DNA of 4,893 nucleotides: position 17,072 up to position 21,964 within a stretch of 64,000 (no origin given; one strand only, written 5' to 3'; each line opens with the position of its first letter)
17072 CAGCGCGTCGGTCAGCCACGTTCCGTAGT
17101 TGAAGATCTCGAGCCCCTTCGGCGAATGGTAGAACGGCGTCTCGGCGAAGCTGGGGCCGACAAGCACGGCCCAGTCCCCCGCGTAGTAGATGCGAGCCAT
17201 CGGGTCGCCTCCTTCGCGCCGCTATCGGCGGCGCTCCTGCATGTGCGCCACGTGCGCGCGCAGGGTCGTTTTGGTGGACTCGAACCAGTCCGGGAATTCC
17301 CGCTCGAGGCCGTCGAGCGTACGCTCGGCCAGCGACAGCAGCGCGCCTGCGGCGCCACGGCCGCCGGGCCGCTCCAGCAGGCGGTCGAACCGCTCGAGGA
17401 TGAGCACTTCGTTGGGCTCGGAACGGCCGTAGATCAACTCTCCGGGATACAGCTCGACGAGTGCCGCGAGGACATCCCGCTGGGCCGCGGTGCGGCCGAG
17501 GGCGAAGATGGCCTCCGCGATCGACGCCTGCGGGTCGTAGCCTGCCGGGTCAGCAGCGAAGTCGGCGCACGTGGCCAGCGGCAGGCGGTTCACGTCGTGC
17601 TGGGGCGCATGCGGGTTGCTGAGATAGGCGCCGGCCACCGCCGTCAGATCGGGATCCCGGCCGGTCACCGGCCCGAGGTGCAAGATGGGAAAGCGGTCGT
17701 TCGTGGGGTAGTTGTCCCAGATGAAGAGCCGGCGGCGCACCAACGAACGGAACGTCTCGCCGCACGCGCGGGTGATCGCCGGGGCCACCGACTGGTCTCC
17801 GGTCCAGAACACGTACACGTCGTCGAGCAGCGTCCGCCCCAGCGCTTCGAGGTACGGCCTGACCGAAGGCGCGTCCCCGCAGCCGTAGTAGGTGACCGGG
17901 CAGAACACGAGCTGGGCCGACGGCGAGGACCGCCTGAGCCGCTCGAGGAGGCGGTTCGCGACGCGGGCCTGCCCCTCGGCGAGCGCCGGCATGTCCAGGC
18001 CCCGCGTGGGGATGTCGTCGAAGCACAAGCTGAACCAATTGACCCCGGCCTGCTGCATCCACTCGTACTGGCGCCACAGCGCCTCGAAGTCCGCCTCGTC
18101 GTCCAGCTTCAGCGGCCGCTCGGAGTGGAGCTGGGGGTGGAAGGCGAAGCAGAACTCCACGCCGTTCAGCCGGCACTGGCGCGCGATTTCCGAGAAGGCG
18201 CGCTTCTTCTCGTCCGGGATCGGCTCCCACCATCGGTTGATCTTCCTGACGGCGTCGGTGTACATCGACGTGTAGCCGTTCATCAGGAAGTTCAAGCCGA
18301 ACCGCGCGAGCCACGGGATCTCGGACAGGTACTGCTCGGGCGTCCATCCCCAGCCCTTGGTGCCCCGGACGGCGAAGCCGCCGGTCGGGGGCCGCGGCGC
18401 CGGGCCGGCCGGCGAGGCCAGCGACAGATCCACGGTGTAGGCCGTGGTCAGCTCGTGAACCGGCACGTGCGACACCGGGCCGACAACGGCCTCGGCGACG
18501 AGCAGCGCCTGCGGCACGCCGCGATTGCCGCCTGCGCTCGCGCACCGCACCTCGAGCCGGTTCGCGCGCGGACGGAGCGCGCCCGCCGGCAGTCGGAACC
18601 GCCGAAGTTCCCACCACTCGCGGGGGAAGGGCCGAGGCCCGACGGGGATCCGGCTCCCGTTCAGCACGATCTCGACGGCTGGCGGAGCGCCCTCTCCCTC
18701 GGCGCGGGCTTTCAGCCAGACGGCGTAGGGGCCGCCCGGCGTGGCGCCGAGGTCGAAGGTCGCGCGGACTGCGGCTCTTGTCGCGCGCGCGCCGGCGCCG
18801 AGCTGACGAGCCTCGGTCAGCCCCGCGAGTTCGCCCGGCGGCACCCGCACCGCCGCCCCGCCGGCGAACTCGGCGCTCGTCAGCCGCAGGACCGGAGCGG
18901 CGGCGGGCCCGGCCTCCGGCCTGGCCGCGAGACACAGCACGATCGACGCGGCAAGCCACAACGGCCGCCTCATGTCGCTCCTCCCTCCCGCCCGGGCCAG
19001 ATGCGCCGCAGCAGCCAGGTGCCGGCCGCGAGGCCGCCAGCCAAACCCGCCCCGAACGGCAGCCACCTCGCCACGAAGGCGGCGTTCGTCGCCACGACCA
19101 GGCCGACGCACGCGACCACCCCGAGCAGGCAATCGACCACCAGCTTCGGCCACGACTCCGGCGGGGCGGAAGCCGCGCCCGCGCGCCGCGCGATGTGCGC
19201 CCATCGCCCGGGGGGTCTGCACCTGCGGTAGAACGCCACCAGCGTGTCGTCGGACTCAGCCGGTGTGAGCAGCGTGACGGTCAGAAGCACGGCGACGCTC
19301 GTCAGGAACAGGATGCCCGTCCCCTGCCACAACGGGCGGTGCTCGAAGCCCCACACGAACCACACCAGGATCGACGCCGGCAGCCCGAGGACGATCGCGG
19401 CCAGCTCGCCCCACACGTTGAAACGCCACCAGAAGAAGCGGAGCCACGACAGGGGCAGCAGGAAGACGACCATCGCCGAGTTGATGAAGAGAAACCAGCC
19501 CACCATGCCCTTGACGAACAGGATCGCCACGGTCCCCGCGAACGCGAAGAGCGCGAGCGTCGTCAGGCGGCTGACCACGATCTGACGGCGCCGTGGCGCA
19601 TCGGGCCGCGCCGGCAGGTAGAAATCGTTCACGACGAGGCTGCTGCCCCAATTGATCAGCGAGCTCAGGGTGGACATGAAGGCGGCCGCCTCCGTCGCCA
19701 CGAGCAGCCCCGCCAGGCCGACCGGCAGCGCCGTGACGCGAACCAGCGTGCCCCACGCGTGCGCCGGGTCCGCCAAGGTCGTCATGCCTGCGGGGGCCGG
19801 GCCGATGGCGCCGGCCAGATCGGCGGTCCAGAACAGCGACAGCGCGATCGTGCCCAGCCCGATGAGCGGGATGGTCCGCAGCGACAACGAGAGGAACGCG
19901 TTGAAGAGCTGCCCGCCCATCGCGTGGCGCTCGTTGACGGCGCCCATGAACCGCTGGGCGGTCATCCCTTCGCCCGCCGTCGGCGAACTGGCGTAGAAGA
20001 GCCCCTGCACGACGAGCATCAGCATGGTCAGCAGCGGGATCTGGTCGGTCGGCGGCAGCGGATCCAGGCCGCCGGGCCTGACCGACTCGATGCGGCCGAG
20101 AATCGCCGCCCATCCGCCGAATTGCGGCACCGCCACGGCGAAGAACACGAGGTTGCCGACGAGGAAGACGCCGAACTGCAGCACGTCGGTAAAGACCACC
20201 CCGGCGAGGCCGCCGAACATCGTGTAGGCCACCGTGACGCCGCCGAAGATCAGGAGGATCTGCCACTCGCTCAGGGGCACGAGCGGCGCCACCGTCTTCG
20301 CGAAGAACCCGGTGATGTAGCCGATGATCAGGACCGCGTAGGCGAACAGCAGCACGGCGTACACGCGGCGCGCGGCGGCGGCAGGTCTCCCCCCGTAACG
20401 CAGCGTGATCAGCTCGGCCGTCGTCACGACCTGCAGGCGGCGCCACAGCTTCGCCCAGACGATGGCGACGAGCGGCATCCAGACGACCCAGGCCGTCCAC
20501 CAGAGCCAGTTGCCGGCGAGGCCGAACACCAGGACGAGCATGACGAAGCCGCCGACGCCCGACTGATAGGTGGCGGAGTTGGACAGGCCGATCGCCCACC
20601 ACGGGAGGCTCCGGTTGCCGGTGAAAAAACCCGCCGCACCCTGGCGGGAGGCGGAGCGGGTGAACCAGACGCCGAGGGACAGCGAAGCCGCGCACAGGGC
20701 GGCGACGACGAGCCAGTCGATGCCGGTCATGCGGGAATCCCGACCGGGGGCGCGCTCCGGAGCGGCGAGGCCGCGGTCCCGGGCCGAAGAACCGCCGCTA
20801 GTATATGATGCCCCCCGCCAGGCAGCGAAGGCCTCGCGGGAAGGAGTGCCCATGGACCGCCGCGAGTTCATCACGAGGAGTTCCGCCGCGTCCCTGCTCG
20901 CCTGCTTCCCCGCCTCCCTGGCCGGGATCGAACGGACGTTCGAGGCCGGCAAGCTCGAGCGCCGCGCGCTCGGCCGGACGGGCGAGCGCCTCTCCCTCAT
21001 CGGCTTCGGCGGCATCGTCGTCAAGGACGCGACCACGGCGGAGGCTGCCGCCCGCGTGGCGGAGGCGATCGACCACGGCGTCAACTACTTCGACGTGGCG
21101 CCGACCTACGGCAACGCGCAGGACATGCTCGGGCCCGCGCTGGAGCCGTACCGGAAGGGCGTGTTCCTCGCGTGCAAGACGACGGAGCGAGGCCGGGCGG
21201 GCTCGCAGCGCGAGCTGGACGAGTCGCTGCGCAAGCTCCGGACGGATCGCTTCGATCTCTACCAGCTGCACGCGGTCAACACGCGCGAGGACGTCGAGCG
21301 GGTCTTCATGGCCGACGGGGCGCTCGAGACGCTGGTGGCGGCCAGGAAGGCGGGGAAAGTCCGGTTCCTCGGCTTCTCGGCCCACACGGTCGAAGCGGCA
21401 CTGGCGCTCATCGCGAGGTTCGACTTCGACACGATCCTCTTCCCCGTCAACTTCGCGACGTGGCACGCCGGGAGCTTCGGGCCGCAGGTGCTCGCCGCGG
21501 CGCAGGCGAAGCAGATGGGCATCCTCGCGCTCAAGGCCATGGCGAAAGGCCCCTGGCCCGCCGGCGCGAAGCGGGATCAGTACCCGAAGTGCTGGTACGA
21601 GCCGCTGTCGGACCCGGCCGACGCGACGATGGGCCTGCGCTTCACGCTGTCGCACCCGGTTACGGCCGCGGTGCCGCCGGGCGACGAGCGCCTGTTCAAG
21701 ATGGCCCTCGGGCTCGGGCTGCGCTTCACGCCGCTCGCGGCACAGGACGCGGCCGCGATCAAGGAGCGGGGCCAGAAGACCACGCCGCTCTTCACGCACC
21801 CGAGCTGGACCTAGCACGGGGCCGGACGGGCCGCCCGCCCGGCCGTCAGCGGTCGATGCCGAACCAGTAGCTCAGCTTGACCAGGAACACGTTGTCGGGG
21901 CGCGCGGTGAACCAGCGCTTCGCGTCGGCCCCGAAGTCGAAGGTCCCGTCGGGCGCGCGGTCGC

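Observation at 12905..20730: Six-gene minus-strand operon mixing GH84, HGSNAT-like, ceramidase-like and GATase1-like functions with an SSS transporter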

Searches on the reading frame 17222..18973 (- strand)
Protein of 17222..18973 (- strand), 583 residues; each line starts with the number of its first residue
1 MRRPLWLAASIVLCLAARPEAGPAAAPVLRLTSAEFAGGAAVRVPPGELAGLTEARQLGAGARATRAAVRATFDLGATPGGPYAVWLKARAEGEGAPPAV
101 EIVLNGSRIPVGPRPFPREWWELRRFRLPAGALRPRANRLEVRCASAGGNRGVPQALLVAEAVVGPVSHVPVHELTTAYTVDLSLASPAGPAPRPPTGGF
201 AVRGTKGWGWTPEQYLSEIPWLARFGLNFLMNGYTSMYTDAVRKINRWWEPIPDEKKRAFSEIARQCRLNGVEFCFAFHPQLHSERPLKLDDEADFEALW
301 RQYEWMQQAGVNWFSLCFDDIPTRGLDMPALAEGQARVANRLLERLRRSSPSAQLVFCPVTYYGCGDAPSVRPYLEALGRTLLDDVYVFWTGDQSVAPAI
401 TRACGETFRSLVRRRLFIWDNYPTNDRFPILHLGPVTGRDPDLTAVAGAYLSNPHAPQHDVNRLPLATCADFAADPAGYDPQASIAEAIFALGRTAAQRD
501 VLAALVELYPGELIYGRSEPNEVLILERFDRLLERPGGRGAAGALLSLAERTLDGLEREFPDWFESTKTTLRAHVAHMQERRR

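Call 5: search_protein_families(library=pfam, proteins=[window:17222-18973:-], max_evalue=0.01)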
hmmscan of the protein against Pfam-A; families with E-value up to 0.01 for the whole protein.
window:17222-18973:- (583 aa): 1 family
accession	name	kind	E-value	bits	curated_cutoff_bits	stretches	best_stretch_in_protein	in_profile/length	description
PF07555.19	NAGidase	-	4e-49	168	25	1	207-497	9-286/295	beta-N-acetylglucosaminidase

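Call 6: search_protein_families(library=ncbifam, proteins=[window:17222-18973:-], max_evalue=0.01)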
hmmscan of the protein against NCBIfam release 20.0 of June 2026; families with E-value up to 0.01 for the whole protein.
window:17222-18973:- (583 aa): 1 family
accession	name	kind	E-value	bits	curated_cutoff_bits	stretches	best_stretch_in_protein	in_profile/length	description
NF041654.1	GlcNAcase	equivalog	6.4e-30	104.3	1000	1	202-492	149-426/732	beta-N-acetylglucosaminidase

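Call 35: search_solved_structures(query=window:17222-18973:-, max_evalue=0.001, show_alignments=1)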
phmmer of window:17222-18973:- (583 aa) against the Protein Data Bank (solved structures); distinct sequences matched with E-value up to 0.001: 38.
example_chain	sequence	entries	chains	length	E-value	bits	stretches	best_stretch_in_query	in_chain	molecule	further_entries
5diy_A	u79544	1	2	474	6.7e-33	117.3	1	240-524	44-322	Hyaluronidase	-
2j4g_A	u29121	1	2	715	5.4e-27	97.8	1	202-519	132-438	HYALURONOGLUCOSAMINIDASE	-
2j47_A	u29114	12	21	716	5.4e-27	97.8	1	202-519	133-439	GLUCOSAMINIDASE | O-GLCNACASE BT_4395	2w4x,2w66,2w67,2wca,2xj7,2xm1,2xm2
2jiw_A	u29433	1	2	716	5.4e-27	97.8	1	202-519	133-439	O-GLCNACASE BT_4395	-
2chn_A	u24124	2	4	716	5.4e-27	97.8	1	202-519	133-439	GLUCOSAMINIDASE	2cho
7k41_A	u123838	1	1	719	5.5e-27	97.8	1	202-519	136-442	O-GlcNAcase BT_4395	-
5abf_B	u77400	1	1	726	5.6e-27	97.7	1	202-519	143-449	O-GLCNACASE BT_4395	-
5abe_A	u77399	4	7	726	5.6e-27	97.7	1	202-519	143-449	O-GLCNACASE BT_4395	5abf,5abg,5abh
2vvn_A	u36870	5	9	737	5.8e-27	97.7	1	202-519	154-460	O-GLCNACASE BT_4395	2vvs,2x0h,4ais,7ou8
5mi4_A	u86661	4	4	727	6.2e-27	97.6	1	202-500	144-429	O-GlcNAcase BT_4395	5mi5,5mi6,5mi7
9lr5_A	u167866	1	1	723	2.7e-26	95.5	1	202-519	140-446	O-GlcNAcase BT_4395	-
2wzi_A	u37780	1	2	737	2.8e-26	95.4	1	202-519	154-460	O-GLCNACASE BT_4395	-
2wzh_A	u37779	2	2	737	2.8e-26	95.4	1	202-519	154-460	O-GLCNACASE BT_4395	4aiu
6pv5_A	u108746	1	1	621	7.9e-25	90.6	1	202-492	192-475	Putative O-GlcNAcase nagJ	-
11lh_A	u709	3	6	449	8.5e-25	90.5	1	202-491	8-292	Protein O-GlcNAcase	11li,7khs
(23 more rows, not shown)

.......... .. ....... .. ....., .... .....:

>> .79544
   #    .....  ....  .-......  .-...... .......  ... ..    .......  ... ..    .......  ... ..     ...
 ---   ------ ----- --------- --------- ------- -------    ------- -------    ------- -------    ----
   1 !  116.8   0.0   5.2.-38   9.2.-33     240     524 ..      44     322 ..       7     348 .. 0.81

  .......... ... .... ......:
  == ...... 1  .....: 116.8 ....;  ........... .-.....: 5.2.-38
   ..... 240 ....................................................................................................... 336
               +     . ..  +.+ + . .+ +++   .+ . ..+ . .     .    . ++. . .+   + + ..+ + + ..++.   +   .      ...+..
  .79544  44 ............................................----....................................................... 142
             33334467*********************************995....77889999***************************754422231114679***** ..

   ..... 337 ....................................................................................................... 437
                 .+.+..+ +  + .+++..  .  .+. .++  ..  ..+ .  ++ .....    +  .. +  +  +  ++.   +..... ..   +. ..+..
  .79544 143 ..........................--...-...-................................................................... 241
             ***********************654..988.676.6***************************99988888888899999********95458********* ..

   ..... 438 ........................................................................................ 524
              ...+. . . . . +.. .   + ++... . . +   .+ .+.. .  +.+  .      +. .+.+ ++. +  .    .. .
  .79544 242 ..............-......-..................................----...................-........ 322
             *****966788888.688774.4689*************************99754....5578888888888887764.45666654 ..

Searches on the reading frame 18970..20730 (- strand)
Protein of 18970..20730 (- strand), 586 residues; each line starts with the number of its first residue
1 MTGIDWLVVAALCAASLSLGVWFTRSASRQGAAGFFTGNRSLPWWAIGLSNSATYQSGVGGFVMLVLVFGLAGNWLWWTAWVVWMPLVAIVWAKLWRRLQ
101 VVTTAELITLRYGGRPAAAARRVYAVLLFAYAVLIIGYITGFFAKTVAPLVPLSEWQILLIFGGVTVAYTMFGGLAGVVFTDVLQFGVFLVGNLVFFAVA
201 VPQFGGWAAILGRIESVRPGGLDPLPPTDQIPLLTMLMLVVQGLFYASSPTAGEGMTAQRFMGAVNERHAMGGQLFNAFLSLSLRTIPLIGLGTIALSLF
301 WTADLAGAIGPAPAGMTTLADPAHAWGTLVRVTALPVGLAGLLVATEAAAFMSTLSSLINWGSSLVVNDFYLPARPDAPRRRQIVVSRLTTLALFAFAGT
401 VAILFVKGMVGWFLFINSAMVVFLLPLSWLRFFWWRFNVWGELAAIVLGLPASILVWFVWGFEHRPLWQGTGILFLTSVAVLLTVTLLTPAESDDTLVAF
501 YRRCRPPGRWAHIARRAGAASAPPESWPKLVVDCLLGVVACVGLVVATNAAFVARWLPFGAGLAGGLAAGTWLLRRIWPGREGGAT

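Call 5: search_protein_families(library=pfam, proteins=[window:18970-20730:-], max_evalue=0.01)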
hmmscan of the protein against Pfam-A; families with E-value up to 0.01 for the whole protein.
window:18970-20730:- (586 aa): 1 family
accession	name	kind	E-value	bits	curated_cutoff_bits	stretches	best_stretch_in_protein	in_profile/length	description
PF00474.23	SSF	-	4.8e-37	128.2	22.8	1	35-449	1-406/406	Sodium:solute symporter family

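Call 6: search_protein_families(library=ncbifam, proteins=[window:18970-20730:-], max_evalue=0.01)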
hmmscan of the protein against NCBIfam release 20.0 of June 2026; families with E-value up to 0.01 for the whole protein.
window:18970-20730:- (586 aa): 4 families
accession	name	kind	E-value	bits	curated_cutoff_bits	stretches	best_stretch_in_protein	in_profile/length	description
TIGR00813.1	sss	superfamily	4.1e-37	128.2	184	1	35-449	1-411/411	sodium/solute symporter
TIGR02119.1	panF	equivalog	6.8e-18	64.9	328.05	1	25-455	25-436/471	sodium/pantothenate symporter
NF007790.0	PRK10484.1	equivalog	6.8e-16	58.2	401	1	18-493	18-487/527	solute:sodium symporter family transporter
TIGR02121.1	Na_Pro_sym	equivalog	2.4e-10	39.8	515.5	1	16-460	14-440/488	sodium/proline symporter PutP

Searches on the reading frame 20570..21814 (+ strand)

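Call 7: search_protein_families(library=pfam, proteins=[window:20570-21814:+], max_evalue=1)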
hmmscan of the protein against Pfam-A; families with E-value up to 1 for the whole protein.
window:20570-21814:+ (414 aa): 1 family
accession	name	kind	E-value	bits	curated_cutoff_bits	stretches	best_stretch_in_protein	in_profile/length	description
PF00248.27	Aldo_ket_red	-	9.5e-23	81.1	24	1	144-327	2-195/291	Aldo/keto reductase family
